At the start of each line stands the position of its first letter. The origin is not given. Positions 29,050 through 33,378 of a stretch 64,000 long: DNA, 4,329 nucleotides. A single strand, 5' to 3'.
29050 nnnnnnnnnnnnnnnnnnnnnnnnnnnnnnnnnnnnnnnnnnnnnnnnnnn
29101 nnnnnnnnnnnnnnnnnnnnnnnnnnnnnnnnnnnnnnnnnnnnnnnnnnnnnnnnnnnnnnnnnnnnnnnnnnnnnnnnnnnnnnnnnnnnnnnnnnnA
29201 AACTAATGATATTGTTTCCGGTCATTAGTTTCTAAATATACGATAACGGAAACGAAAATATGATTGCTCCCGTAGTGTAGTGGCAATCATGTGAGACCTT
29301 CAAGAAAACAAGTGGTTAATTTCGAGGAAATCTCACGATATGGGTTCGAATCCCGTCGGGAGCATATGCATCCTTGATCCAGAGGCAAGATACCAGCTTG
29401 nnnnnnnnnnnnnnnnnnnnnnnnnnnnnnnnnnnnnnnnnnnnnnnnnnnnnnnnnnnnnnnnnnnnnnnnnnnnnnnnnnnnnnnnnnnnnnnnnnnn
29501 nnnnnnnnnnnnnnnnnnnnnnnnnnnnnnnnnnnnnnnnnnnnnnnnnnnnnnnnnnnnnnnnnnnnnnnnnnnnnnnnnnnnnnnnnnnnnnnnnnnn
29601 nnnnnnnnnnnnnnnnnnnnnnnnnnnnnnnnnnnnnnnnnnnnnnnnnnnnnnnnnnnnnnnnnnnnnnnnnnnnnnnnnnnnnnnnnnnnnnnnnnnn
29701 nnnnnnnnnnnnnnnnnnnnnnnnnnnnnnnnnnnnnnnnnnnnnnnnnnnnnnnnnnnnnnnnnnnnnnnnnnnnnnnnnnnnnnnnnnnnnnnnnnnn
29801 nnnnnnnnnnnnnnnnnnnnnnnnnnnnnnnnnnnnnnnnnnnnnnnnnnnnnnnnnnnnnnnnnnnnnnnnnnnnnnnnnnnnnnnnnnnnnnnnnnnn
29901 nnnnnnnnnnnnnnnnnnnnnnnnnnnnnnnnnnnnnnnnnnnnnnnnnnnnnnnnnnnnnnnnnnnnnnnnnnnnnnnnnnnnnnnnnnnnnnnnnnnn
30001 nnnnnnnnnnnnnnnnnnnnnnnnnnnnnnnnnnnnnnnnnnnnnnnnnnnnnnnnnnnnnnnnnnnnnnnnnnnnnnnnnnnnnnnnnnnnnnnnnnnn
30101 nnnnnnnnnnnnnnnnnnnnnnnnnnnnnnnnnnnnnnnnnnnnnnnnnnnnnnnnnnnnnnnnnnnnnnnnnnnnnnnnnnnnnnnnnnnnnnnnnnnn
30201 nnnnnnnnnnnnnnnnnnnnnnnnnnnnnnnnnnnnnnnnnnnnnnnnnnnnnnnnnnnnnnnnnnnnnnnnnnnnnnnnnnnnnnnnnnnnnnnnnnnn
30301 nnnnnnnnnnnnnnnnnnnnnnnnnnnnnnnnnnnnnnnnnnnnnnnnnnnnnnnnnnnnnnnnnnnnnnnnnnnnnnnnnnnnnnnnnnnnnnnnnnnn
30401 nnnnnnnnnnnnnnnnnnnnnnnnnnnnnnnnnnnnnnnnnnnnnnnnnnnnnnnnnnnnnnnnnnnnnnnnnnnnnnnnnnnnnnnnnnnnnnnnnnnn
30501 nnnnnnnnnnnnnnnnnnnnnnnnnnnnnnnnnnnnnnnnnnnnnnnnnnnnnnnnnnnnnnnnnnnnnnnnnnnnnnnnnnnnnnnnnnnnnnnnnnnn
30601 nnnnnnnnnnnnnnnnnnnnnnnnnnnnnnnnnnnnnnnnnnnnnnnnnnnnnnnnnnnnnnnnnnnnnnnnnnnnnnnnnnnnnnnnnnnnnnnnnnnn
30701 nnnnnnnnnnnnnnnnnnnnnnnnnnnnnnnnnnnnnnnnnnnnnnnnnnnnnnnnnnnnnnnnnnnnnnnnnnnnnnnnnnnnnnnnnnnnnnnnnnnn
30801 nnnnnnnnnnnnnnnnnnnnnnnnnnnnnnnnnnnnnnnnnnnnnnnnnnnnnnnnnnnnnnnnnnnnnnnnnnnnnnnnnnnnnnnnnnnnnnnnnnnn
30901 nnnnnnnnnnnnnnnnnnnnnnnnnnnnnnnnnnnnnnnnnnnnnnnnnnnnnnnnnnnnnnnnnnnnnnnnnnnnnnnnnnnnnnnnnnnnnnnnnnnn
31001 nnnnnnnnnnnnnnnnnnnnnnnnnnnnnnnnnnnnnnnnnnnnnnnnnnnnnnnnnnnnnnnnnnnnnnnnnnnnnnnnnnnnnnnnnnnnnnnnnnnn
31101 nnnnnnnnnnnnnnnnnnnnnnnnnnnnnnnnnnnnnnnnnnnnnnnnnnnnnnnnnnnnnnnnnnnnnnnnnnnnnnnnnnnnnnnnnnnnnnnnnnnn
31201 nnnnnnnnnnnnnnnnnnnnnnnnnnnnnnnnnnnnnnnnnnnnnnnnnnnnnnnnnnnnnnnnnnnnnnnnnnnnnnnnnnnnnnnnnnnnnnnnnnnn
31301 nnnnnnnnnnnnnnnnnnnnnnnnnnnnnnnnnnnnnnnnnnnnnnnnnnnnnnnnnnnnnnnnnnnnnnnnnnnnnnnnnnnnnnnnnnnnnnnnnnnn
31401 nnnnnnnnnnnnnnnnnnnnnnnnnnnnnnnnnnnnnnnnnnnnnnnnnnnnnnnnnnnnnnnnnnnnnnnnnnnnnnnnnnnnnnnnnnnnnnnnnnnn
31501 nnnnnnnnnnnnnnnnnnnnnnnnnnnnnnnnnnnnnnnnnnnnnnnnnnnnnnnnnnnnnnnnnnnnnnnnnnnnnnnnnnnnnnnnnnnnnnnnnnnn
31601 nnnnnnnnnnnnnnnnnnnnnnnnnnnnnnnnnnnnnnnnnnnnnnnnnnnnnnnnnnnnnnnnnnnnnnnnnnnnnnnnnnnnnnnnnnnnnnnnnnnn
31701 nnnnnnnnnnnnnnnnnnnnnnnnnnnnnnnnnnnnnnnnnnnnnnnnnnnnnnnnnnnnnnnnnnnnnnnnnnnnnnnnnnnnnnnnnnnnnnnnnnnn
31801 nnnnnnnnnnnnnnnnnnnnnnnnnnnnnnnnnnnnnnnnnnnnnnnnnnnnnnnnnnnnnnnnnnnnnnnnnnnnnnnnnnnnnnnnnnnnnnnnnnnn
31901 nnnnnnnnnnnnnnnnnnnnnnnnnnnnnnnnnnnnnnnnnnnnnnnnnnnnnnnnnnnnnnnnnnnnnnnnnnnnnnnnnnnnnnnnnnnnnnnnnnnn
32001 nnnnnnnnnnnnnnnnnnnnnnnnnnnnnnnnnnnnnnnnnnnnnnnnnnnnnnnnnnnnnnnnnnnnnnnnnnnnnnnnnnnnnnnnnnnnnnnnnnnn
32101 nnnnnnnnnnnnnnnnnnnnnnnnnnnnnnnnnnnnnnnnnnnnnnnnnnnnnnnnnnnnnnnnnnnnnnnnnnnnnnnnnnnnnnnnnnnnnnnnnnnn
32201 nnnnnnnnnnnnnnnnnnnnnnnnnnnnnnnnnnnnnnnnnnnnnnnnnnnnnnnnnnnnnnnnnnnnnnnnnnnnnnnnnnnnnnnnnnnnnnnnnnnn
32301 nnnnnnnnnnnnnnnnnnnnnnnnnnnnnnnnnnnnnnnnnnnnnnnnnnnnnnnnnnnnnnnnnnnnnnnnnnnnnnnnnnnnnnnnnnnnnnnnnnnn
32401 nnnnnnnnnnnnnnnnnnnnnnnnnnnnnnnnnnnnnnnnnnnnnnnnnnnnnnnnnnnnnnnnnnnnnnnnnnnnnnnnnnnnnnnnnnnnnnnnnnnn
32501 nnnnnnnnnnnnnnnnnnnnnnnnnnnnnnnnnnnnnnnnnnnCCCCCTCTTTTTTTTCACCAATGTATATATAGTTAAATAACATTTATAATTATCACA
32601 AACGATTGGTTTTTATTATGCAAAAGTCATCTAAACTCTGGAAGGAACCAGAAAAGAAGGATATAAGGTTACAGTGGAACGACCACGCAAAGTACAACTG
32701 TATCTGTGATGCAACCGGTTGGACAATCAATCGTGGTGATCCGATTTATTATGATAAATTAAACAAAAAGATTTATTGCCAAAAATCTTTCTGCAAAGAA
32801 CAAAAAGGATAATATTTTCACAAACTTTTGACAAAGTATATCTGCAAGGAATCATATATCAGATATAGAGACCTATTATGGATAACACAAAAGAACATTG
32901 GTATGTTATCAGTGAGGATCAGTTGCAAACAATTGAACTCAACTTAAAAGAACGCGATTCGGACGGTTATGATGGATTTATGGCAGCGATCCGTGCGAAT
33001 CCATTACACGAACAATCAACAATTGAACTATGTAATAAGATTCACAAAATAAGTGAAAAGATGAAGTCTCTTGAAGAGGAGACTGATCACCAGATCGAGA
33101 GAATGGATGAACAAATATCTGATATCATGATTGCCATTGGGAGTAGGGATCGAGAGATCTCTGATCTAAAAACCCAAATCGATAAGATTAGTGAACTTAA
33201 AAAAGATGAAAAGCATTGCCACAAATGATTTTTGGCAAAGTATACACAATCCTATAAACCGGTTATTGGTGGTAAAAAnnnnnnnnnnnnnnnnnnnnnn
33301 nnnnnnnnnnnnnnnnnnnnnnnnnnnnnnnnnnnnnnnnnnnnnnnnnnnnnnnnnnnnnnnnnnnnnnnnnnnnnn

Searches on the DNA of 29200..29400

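Call 87: search_rna_families(source=window, start=29200, end=29400, threshold=gathering, show_alignments=1)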
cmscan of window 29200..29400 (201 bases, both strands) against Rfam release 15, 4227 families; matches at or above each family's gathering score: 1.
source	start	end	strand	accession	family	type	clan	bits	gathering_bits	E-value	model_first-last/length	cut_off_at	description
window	29266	29364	+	RF00005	tRNA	Gene; tRNA;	CL00001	49.9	29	3.4e-10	1-71/71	no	tRNA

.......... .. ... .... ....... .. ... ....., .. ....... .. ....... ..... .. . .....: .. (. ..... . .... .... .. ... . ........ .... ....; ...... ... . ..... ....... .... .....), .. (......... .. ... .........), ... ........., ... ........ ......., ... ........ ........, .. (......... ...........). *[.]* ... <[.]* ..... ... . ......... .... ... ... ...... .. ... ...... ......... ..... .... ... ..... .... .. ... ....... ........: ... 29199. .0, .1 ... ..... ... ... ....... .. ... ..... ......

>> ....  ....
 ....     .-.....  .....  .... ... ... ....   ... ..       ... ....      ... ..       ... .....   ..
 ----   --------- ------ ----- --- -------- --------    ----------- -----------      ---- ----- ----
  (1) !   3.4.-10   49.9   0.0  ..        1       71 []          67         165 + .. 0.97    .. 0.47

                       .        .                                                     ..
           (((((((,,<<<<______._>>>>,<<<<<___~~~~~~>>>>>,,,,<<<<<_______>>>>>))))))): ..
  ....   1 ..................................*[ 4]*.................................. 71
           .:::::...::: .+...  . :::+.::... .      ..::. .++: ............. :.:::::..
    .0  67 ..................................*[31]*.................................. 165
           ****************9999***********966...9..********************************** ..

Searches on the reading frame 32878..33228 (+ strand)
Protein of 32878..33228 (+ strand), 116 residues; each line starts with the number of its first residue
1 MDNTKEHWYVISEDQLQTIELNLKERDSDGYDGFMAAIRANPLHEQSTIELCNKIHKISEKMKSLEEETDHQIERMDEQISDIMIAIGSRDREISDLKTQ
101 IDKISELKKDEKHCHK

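Call 4: search_protein_families(library=pfam, proteins=[window:32878-33228:+], max_evalue=0.1)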
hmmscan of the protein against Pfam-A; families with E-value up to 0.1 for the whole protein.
window:32878-33228:+ (116 aa): 5 families
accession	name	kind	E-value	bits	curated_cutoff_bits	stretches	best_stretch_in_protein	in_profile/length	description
PF07889.17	DUF1664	-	0.0069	16.9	34.6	1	50-106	45-101/124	Protein of unknown function (DUF1664)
PF22638.1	FlgK_D1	-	0.015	15.3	28.6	1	49-100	47-98/233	Flagellar hook-associated protein FlgK helical domain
PF05266.19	DUF724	-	0.043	14.1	38.4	1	43-104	120-184/188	Protein of unknown function (DUF724)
PF16888.10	YwqH-like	-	0.075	13.7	33.7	1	43-105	60-122/123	YwqH-like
PF21769.2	vRNAP_dom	-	0.091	13.6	27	1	28-104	68-144/145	Virion DNA-directed RNA polymerase domain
